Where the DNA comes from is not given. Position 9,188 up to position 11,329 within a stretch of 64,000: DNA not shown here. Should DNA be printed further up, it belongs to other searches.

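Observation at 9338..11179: GT2 glycosyltransferase fused to a WbaP-like N-terminal (TM plus CoA-binding-like) module that lacks the phosphotransferase catalytic domain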

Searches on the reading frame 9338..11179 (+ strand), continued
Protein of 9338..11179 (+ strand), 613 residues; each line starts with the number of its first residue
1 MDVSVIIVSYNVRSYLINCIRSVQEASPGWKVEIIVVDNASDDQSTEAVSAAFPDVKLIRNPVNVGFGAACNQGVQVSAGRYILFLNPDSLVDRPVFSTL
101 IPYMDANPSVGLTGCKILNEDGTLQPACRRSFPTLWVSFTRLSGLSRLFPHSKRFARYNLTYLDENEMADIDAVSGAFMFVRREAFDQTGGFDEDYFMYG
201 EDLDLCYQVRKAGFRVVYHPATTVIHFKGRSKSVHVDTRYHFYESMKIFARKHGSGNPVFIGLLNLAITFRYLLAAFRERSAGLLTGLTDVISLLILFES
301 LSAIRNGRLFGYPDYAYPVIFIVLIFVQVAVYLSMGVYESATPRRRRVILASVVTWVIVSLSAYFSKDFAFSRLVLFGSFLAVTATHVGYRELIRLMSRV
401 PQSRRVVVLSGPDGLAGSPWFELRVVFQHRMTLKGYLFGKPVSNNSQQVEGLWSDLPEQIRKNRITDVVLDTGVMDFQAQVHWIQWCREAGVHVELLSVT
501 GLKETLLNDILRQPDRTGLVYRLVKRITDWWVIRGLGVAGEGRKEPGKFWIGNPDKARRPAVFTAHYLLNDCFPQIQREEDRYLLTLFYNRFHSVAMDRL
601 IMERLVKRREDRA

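Call 45: find_homologous_proteins(query=A3, max_evalue=1e-40)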
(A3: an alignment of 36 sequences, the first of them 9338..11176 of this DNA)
Query A3 (36 sequences) (613 aa, profile of the alignment): 2882 proteins with E <= 1e-40 among 8000 candidates; the best 120 are listed.
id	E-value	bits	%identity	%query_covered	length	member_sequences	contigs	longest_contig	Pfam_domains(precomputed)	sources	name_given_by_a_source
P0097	3.9e-256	870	40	82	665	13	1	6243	PF13712.13,PF13632.13,PF13727.13,PF10111.15,PF13506.14,PF13641.13,PF02397.23,PF00535.33,PF02709.21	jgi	-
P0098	2.5e-254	864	40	77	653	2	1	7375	PF13712.13,PF13632.13,PF13727.13,PF10111.15,PF13641.13,PF02397.23,PF00535.33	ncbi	-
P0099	1.1e-253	862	45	67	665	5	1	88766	PF13712.13,PF13632.13,PF13727.13,PF13506.14,PF13641.13,PF02397.23,PF00535.33,PF02709.21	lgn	-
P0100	5.7e-253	859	40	81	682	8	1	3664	PF13632.13,PF13727.13,PF10111.15,PF13506.14,PF13641.13,PF02397.23,PF00535.33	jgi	jgi:GT2 family glycosyltransferase/lipopolysaccharide/colanic/teichoic acid biosynthesis glycosyltra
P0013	2.2e-252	857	36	86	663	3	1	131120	PF13712.13,PF13632.13,PF13727.13,PF10111.15,PF13506.14,PF13641.13,PF02397.23,PF00535.33,PF02709.21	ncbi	-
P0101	5.2e-252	856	46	61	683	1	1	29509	PF13727.13,PF13641.13,PF02397.23,PF00535.33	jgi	jgi:O-antigen biosynthesis protein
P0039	9.4e-252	855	35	100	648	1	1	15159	PF13712.13,PF13632.13,PF13727.13,PF13641.13,PF02397.23,PF00535.33,PF02709.21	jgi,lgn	-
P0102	1.0e-251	855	38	81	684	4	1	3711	PF13712.13,PF13632.13,PF13727.13,PF10111.15,PF13506.14,PF13641.13,PF02397.23,PF00535.33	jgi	jgi:GT2 family glycosyltransferase/lipopolysaccharide/colanic/teichoic acid biosynthesis glycosyltra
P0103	3.0e-251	854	38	81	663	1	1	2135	PF13712.13,PF13632.13,PF13727.13,PF10111.15,PF13506.14,PF13641.13,PF02397.23,PF00535.33,PF02709.21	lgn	-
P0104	3.6e-251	853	39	81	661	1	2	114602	PF13632.13,PF13727.13,PF10111.15,PF13641.13,PF02397.23,PF00535.33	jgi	jgi:GT2 family glycosyltransferase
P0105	3.9e-251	853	37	81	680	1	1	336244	PF13632.13,PF13727.13,PF10111.15,PF13506.14,PF13641.13,PF02397.23,PF00535.33,PF02709.21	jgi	jgi:GT2 family glycosyltransferase/lipopolysaccharide/colanic/teichoic acid biosynthesis glycosyltra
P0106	6.4e-251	853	37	86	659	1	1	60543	PF13712.13,PF13632.13,PF13727.13,PF10111.15,PF13641.13,PF02397.23,PF00535.33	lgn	-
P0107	7.4e-251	852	38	81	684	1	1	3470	PF13632.13,PF13727.13,PF10111.15,PF13506.14,PF13641.13,PF02397.23,PF00535.33,PF02709.21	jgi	-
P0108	1.1e-250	852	44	62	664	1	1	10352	PF13712.13,PF13632.13,PF13727.13,PF13506.14,PF13641.13,PF02397.23,PF00535.33,PF02709.21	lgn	-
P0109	1.1e-250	852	39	81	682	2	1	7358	PF13632.13,PF13727.13,PF10111.15,PF13506.14,PF13641.13,PF02397.23,PF00535.33,PF02709.21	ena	-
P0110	2.1e-250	851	38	81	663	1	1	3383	PF13712.13,PF13632.13,PF13727.13,PF10111.15,PF13506.14,PF13641.13,PF02397.23,PF00535.33,PF02709.21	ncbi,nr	ncbi:MAG: glycosyltransferase [Ignavibacterium sp.]|nr:glycosyltransferase [Ignavibacterium sp.]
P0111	3.4e-250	850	45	67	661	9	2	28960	PF13712.13,PF13632.13,PF13727.13,PF13641.13,PF02397.23,PF00535.33,PF02709.21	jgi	jgi:GT2 family glycosyltransferase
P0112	3.6e-250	850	37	81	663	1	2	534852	PF13712.13,PF13632.13,PF13727.13,PF10111.15,PF13506.14,PF13641.13,PF02397.23,PF00535.33,PF02709.21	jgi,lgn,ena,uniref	uniref:Glycosyltransferase n=1 Tax=Ignavibacterium album TaxID=591197 RepID=A0A7V2ZLB5_9BACT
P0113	3.7e-250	850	37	81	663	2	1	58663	PF13712.13,PF13632.13,PF13727.13,PF10111.15,PF13506.14,PF13641.13,PF02397.23,PF00535.33,PF02709.21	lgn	-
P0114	4.3e-250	850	38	81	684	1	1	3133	PF13632.13,PF13727.13,PF10111.15,PF13506.14,PF13641.13,PF02397.23,PF00535.33,PF02709.21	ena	-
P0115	4.5e-250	850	38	81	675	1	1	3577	PF13632.13,PF13727.13,PF10111.15,PF13506.14,PF13641.13,PF02397.23,PF00535.33,PF02709.21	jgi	jgi:O-antigen biosynthesis protein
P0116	6.2e-250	849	37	81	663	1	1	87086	PF13712.13,PF13632.13,PF13727.13,PF10111.15,PF13506.14,PF13641.13,PF02397.23,PF00535.33,PF02709.21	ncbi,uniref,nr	ncbi:MAG: glycosyltransferase [Ignavibacterium album]|uniref:glycosyltransferase n=1 Tax=Ignavibacte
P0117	9.3e-250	849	37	81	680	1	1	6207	PF13632.13,PF13727.13,PF13506.14,PF13641.13,PF02397.23,PF00535.33,PF02709.21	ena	-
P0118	1.2e-249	848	42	64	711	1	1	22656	PF13712.13,PF13632.13,PF13727.13,PF13641.13,PF02397.23,PF00535.33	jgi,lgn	jgi:O-antigen biosynthesis protein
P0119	2.6e-249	847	44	67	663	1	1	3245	PF13712.13,PF13632.13,PF13727.13,PF13641.13,PF02397.23,PF00535.33,PF02709.21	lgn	-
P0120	3.2e-249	847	44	67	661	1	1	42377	PF13712.13,PF13632.13,PF13727.13,PF10111.15,PF13641.13,PF02397.23,PF00535.33,PF02709.21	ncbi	-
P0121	3.5e-249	847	36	87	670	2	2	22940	PF13632.13,PF13727.13,PF10111.15,PF13641.13,PF02397.23,PF00535.33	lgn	-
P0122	3.5e-249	847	44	67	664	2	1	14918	PF13712.13,PF13632.13,PF13727.13,PF10111.15,PF13641.13,PF02397.23,PF00535.33,PF02709.21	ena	-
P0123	4.7e-249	846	38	81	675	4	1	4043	PF13632.13,PF13727.13,PF10111.15,PF13506.14,PF13641.13,PF02397.23,PF00535.33,PF02709.21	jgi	jgi:GT2 family glycosyltransferase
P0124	5.6e-249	846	39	81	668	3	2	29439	PF13712.13,PF13632.13,PF13727.13,PF10111.15,PF13641.13,PF02397.23,PF00535.33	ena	-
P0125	6.1e-249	846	39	81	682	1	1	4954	PF13632.13,PF13727.13,PF10111.15,PF13506.14,PF13641.13,PF02397.23,PF00535.33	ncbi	-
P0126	6.3e-249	846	37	86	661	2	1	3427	PF13632.13,PF13727.13,PF13641.13,PF02397.23,PF00535.33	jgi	jgi:hypothetical protein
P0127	1.4e-248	845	37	81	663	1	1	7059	PF13712.13,PF13632.13,PF13727.13,PF10111.15,PF13506.14,PF13641.13,PF02397.23,PF00535.33,PF02709.21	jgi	-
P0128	1.7e-248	845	40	66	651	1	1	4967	PF13712.13,PF13632.13,PF13727.13,PF13641.13,PF00535.33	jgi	jgi:O-antigen biosynthesis protein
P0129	1.8e-248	844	35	81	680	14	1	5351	PF13632.13,PF13727.13,PF13641.13,PF02397.23,PF00535.33,PF02709.21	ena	-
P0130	2.3e-248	844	44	66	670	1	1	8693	PF13632.13,PF13727.13,PF10111.15,PF13506.14,PF13641.13,PF02397.23,PF00535.33,PF02709.21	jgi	jgi:GT2 family glycosyltransferase/lipopolysaccharide/colanic/teichoic acid biosynthesis glycosyltra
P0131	3.6e-248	844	37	81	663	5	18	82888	PF13712.13,PF13632.13,PF13727.13,PF10111.15,PF13506.14,PF13641.13,PF02397.23,PF00535.33,PF02709.21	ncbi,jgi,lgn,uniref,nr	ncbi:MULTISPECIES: glycosyltransferase [Ignavibacterium]|jgi:hypothetical protein|uniref:glycosyltra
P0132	4.0e-248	843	44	67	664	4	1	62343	PF13712.13,PF13632.13,PF13727.13,PF13641.13,PF02397.23,PF00535.33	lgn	-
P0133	6.7e-248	843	37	86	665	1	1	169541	PF13712.13,PF13632.13,PF13727.13,PF10111.15,PF13641.13,PF02397.23,PF00535.33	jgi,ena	-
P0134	1.5e-247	841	37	81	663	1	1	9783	PF13712.13,PF13632.13,PF13727.13,PF10111.15,PF13506.14,PF13641.13,PF02397.23,PF00535.33,PF02709.21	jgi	jgi:GT2 family glycosyltransferase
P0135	1.8e-247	841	45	67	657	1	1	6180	PF13712.13,PF13632.13,PF13727.13,PF13641.13,PF02397.23,PF00535.33,PF02709.21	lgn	-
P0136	2.8e-247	841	41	66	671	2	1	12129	PF13712.13,PF13632.13,PF13727.13,PF10111.15,PF13641.13,PF02397.23,PF00535.33,PF02709.21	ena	-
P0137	3.1e-247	840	37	81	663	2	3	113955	PF13712.13,PF13632.13,PF13727.13,PF10111.15,PF13641.13,PF02397.23,PF00535.33,PF02709.21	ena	-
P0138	3.5e-247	840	39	81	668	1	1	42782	PF13632.13,PF13727.13,PF13506.14,PF13641.13,PF02397.23,PF00535.33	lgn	-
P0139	4.5e-247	840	42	67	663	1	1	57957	PF13712.13,PF13632.13,PF13727.13,PF13641.13,PF02397.23,PF00535.33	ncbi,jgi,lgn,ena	ncbi:MAG: glycosyltransferase [Bacteroidota bacterium]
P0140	5.9e-247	839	43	61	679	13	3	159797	PF13632.13,PF13727.13,PF10111.15,PF13641.13,PF02397.23,PF00535.33,PF02709.21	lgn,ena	-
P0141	1.1e-246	839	37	90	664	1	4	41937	PF13712.13,PF13632.13,PF13727.13,PF13641.13,PF02397.23,PF00535.33,PF02709.21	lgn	-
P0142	1.3e-246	838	39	81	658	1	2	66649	PF13632.13,PF13727.13,PF10111.15,PF13506.14,PF13641.13,PF02397.23,PF00535.33,PF02709.21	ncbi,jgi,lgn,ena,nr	ncbi:MAG: glycosyltransferase [Ignavibacteriales bacterium]|nr:glycosyltransferase [Ignavibacteriale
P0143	1.9e-246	838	37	81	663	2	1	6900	PF13712.13,PF13632.13,PF13727.13,PF10111.15,PF13641.13,PF02397.23,PF00535.33,PF02709.21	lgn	-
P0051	4.5e-246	837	46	62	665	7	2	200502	PF13712.13,PF13632.13,PF13727.13,PF13641.13,PF02397.23,PF00535.33,PF02709.21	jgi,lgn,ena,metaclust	metaclust:\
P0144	8.7e-246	836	38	83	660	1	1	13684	PF13632.13,PF13727.13,PF13641.13,PF02397.23,PF00535.33,PF02709.21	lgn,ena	-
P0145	1.2e-245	835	35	81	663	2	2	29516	PF13712.13,PF13632.13,PF13727.13,PF10111.15,PF13641.13,PF02397.23,PF00535.33,PF02709.21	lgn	-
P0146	1.3e-245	835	36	81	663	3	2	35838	PF13712.13,PF13632.13,PF13727.13,PF10111.15,PF13506.14,PF13641.13,PF02397.23,PF00535.33,PF02709.21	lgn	-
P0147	1.9e-245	835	37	81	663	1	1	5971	PF13712.13,PF13632.13,PF13727.13,PF10111.15,PF13641.13,PF02397.23,PF00535.33,PF02709.21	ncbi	ncbi:MAG: glycosyltransferase [Ignavibacterium sp.]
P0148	2.7e-245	834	37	81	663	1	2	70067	PF13712.13,PF13632.13,PF13727.13,PF10111.15,PF13506.14,PF13641.13,PF02397.23,PF00535.33,PF02709.21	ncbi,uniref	ncbi:glycosyltransferase [Ignavibacterium sp.]|uniref:glycosyltransferase n=1 Tax=Ignavibacterium sp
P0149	3.0e-245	834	37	81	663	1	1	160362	PF13712.13,PF13632.13,PF13727.13,PF10111.15,PF13506.14,PF13641.13,PF02397.23,PF00535.33,PF02709.21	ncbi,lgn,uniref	ncbi:glycosyltransferase [Ignavibacterium sp.]|uniref:glycosyltransferase n=1 Tax=Ignavibacterium sp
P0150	3.3e-245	834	36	81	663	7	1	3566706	PF13712.13,PF13632.13,PF13727.13,PF10111.15,PF13641.13,PF02397.23,PF00535.33,PF02709.21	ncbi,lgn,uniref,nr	ncbi:glycosyltransferase [Ignavibacterium sp.]|uniref:glycosyltransferase n=1 Tax=Ignavibacterium sp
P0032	6.1e-245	833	38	86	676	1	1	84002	PF13632.13,PF13727.13,PF13506.14,PF13641.13,PF00535.33,PF02709.21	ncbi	-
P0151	6.2e-245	833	39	81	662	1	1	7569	PF13712.13,PF13632.13,PF13727.13,PF10111.15,PF13641.13,PF02397.23,PF00535.33,PF02709.21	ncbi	-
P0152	6.3e-245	833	36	81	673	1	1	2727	PF13632.13,PF13727.13,PF13506.14,PF13641.13,PF02397.23,PF00535.33,PF02709.21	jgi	jgi:O-antigen biosynthesis protein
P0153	7.0e-245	833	41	78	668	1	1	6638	PF13712.13,PF13632.13,PF13727.13,PF10111.15,PF13641.13,PF02397.23,PF00535.33,PF02709.21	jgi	jgi:O-antigen biosynthesis protein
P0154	7.8e-245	832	37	81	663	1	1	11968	PF13712.13,PF13632.13,PF13727.13,PF10111.15,PF13641.13,PF02397.23,PF00535.33,PF02709.21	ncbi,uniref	ncbi:MAG: glycosyltransferase [Ignavibacterium sp.]|uniref:glycosyltransferase n=1 Tax=Ignavibacteri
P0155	1.4e-244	832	37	81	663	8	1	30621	PF13712.13,PF13632.13,PF13727.13,PF10111.15,PF13506.14,PF13641.13,PF02397.23,PF00535.33,PF02709.21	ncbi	ncbi:MAG: glycosyltransferase [Ignavibacterium sp.]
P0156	1.8e-244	831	37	81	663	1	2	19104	PF13712.13,PF13632.13,PF13727.13,PF10111.15,PF13506.14,PF13641.13,PF02397.23,PF00535.33,PF02709.21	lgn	-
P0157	2.2e-244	831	38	86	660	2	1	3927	PF13632.13,PF13727.13,PF13641.13,PF02397.23,PF00535.33,PF02709.21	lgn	-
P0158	2.5e-244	831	37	86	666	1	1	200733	PF13712.13,PF13632.13,PF13727.13,PF13641.13,PF02397.23,PF00535.33,PF02709.21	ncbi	ncbi:MAG: glycosyltransferase [Bacteroidota bacterium]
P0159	4.1e-244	830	38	86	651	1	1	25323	PF13632.13,PF13727.13,PF13641.13,PF02397.23,PF00535.33,PF02709.21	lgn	-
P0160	4.9e-244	830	37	81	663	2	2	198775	PF13712.13,PF13632.13,PF13727.13,PF10111.15,PF13641.13,PF02397.23,PF00535.33,PF02709.21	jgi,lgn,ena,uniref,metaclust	uniref:Glycosyltransferase n=1 Tax=Ignavibacterium album TaxID=591197 RepID=A0A832G805_9BACT|metaclu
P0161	5.4e-244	830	36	86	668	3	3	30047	PF13712.13,PF13632.13,PF13727.13,PF10111.15,PF13641.13,PF02397.23,PF00535.33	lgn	-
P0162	5.4e-244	830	39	81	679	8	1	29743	PF13632.13,PF13727.13,PF13641.13,PF02397.23,PF00535.33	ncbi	-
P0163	7.6e-244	829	36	81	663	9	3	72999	PF13712.13,PF13632.13,PF13727.13,PF10111.15,PF13641.13,PF02397.23,PF00535.33,PF02709.21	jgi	-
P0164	8.9e-244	829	37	81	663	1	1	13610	PF13712.13,PF13632.13,PF13727.13,PF10111.15,PF13641.13,PF02397.23,PF00535.33,PF02709.21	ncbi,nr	ncbi:MAG: glycosyltransferase [Ignavibacterium sp.]|nr:glycosyltransferase [Ignavibacterium sp.]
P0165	9.8e-244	829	39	81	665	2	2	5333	PF13632.13,PF13727.13,PF10111.15,PF13641.13,PF02397.23,PF00535.33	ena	-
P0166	2.3e-243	828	39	81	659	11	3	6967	PF13712.13,PF13632.13,PF13727.13,PF10111.15,PF13506.14,PF13641.13,PF02397.23,PF00535.33,PF02709.21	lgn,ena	-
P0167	3.7e-243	827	36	87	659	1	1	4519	PF13712.13,PF13632.13,PF13727.13,PF10111.15,PF13506.14,PF13641.13,PF02397.23,PF00535.33,PF02709.21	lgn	-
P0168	4.6e-243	827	36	81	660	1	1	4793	PF13712.13,PF13632.13,PF13727.13,PF10111.15,PF13506.14,PF13641.13,PF02397.23,PF00535.33,PF02709.21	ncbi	-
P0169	5.1e-243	826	37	86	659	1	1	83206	PF13632.13,PF13727.13,PF10111.15,PF13641.13,PF02397.23,PF00535.33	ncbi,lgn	-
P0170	6.4e-243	826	38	81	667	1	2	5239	PF13712.13,PF13632.13,PF13727.13,PF10111.15,PF13641.13,PF02397.23,PF00535.33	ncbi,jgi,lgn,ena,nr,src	ncbi:MAG TPA: glycosyltransferase [Bacteroidota bacterium]|nr:glycosyltransferase [Bacteroidota bact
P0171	9.2e-243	826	35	87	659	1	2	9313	PF13712.13,PF13632.13,PF13727.13,PF10111.15,PF13506.14,PF13641.13,PF02397.23,PF00535.33,PF02709.21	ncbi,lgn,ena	-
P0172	1.2e-242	825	35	87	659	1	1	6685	PF13712.13,PF13632.13,PF13727.13,PF10111.15,PF13641.13,PF02397.23,PF00535.33,PF02709.21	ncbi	-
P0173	1.3e-242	825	37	81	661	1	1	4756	PF13712.13,PF13632.13,PF13727.13,PF10111.15,PF13506.14,PF13641.13,PF02397.23,PF00535.33,PF02709.21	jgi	jgi:GT2 family glycosyltransferase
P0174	1.3e-242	825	44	61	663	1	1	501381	PF13632.13,PF13727.13,PF10111.15,PF13641.13,PF00535.33,PF02709.21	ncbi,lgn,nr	ncbi:MAG: glycosyltransferase [Ignavibacteria bacterium]|nr:glycosyltransferase [Ignavibacteria bact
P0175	1.5e-242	825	38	81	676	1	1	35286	PF13632.13,PF13727.13,PF10111.15,PF13641.13,PF02397.23,PF00535.33,PF02709.21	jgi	-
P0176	1.7e-242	825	38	80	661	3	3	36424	PF13712.13,PF13632.13,PF13727.13,PF10111.15,PF13506.14,PF13641.13,PF02397.23,PF00535.33,PF02709.21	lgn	-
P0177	2.1e-242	824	38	87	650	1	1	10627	PF13632.13,PF13727.13,PF10111.15,PF13641.13,PF00535.33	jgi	jgi:GT2 family glycosyltransferase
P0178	2.2e-242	824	36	81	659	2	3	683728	PF13712.13,PF13632.13,PF13727.13,PF10111.15,PF13641.13,PF02397.23,PF00535.33,PF02709.21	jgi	jgi:hypothetical protein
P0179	2.9e-242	824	42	67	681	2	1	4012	PF13632.13,PF13727.13,PF10111.15,PF13641.13,PF02397.23,PF00535.33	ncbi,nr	ncbi:MAG: glycosyltransferase [Ignavibacteriales bacterium]|nr:glycosyltransferase [Ignavibacteriale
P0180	3.0e-242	824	36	83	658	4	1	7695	PF13712.13,PF13632.13,PF13727.13,PF10111.15,PF13506.14,PF13641.13,PF02397.23,PF00535.33,PF02709.21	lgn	-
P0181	6.1e-242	823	37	87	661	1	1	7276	PF13632.13,PF13727.13,PF13641.13,PF02397.23,PF00535.33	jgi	jgi:hypothetical protein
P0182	8.4e-242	822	44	61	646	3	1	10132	PF13712.13,PF13632.13,PF13727.13,PF10111.15,PF13641.13,PF00535.33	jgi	jgi:GT2 family glycosyltransferase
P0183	9.4e-242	822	35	87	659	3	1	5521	PF13712.13,PF13632.13,PF13727.13,PF10111.15,PF13641.13,PF02397.23,PF00535.33,PF02709.21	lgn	-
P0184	1.4e-241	822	38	81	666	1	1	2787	PF13632.13,PF13727.13,PF13641.13,PF02397.23,PF00535.33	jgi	-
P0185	1.5e-241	822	44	63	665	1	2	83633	PF13632.13,PF13727.13,PF10111.15,PF13641.13,PF02397.23,PF00535.33,PF02709.21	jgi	jgi:GT2 family glycosyltransferase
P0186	1.7e-241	821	37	81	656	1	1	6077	PF13632.13,PF13727.13,PF10111.15,PF13641.13,PF02397.23,PF00535.33,PF02709.21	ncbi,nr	ncbi:MAG: glycosyltransferase [Ignavibacteriales bacterium]|nr:glycosyltransferase [Ignavibacteriale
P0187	2.0e-241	821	38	81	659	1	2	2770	PF13712.13,PF13632.13,PF13727.13,PF10111.15,PF13641.13,PF02397.23,PF00535.33,PF02709.21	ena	-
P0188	2.1e-241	821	37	86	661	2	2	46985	PF13712.13,PF13632.13,PF13727.13,PF10111.15,PF13641.13,PF02397.23,PF00535.33,PF02709.21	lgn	-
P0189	2.5e-241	821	38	81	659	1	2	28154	PF13712.13,PF13632.13,PF13727.13,PF10111.15,PF13506.14,PF13641.13,PF02397.23,PF00535.33,PF02709.21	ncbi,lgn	-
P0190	2.5e-241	821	35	87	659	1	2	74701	PF13712.13,PF13632.13,PF13727.13,PF10111.15,PF13641.13,PF02397.23,PF00535.33,PF02709.21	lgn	-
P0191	2.5e-241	821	45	61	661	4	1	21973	PF13712.13,PF13632.13,PF13727.13,PF10111.15,PF13641.13,PF02397.23,PF00535.33,PF02709.21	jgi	jgi:GT2 family glycosyltransferase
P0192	2.8e-241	821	39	81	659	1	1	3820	PF13712.13,PF13632.13,PF13727.13,PF10111.15,PF13506.14,PF13641.13,PF02397.23,PF00535.33,PF02709.21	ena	-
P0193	2.9e-241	821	38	81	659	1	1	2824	PF13712.13,PF13632.13,PF13727.13,PF10111.15,PF13506.14,PF13641.13,PF02397.23,PF00535.33,PF02709.21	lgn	-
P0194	3.9e-241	820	36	87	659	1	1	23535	PF13712.13,PF13632.13,PF13727.13,PF10111.15,PF13506.14,PF13641.13,PF02397.23,PF00535.33,PF02709.21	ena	-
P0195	4.7e-241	820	36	80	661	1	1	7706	PF13712.13,PF13632.13,PF13727.13,PF10111.15,PF13641.13,PF02397.23,PF00535.33,PF02709.21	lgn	-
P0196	5.8e-241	820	37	78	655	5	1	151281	PF13712.13,PF13632.13,PF13727.13,PF10111.15,PF13641.13,PF02397.23,PF00535.33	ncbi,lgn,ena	-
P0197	6.0e-241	820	38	81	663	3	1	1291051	PF13712.13,PF13632.13,PF13727.13,PF10111.15,PF13641.13,PF02397.23,PF00535.33,PF02709.21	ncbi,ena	-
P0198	6.9e-241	819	35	86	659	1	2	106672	PF13632.13,PF13727.13,PF10111.15,PF13641.13,PF02397.23,PF00535.33,PF02709.21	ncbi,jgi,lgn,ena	-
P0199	6.9e-241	819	38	86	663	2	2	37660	PF13712.13,PF13632.13,PF13727.13,PF10111.15,PF13641.13,PF02397.23,PF00535.33,PF02709.21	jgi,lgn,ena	-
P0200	7.3e-241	819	37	81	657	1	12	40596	PF13712.13,PF13632.13,PF13727.13,PF10111.15,PF13641.13,PF02397.23,PF00535.33,PF02709.21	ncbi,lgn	-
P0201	7.6e-241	819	36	81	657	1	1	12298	PF13712.13,PF13632.13,PF13727.13,PF10111.15,PF13641.13,PF02397.23,PF00535.33,PF02709.21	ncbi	-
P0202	8.9e-241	819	36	81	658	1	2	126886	PF13712.13,PF13632.13,PF13727.13,PF10111.15,PF13506.14,PF13641.13,PF02397.23,PF00535.33,PF02709.21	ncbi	-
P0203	9.0e-241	819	36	87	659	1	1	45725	PF13712.13,PF13632.13,PF13727.13,PF10111.15,PF13506.14,PF13641.13,PF02397.23,PF00535.33,PF02709.21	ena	-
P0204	9.1e-241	819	39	81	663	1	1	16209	PF13632.13,PF13727.13,PF10111.15,PF13641.13,PF02397.23,PF00535.33,PF02709.21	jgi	jgi:GT2 family glycosyltransferase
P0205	9.5e-241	819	43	62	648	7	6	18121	PF13712.13,PF13632.13,PF13727.13,PF13641.13,PF00535.33,PF02709.21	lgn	-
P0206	9.6e-241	819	38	81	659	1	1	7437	PF13712.13,PF13632.13,PF13727.13,PF10111.15,PF13506.14,PF13641.13,PF02397.23,PF00535.33,PF02709.21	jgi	-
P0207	1.0e-240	819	38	86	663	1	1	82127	PF13712.13,PF13632.13,PF13727.13,PF10111.15,PF13641.13,PF02397.23,PF00535.33,PF02709.21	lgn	-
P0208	1.3e-240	819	36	86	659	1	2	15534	PF13712.13,PF13632.13,PF13727.13,PF10111.15,PF13641.13,PF02397.23,PF00535.33,PF02709.21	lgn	-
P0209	1.4e-240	818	36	86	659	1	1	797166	PF13632.13,PF13727.13,PF10111.15,PF13641.13,PF02397.23,PF00535.33,PF02709.21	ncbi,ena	-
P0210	1.4e-240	818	38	81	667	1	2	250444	PF13632.13,PF13727.13,PF10111.15,PF13506.14,PF13641.13,PF02397.23,PF00535.33,PF02709.21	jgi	jgi:GT2 family glycosyltransferase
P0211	1.5e-240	818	37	86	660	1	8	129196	PF13632.13,PF13727.13,PF10111.15,PF13641.13,PF02397.23,PF00535.33,PF02709.21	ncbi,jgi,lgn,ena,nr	ncbi:MAG: glycosyltransferase [Bacteroidetes bacterium]|nr:glycosyltransferase [Bacteroidota bacteri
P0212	1.6e-240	818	36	87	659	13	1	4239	PF13712.13,PF13632.13,PF13727.13,PF10111.15,PF13506.14,PF13641.13,PF02397.23,PF00535.33,PF02709.21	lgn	-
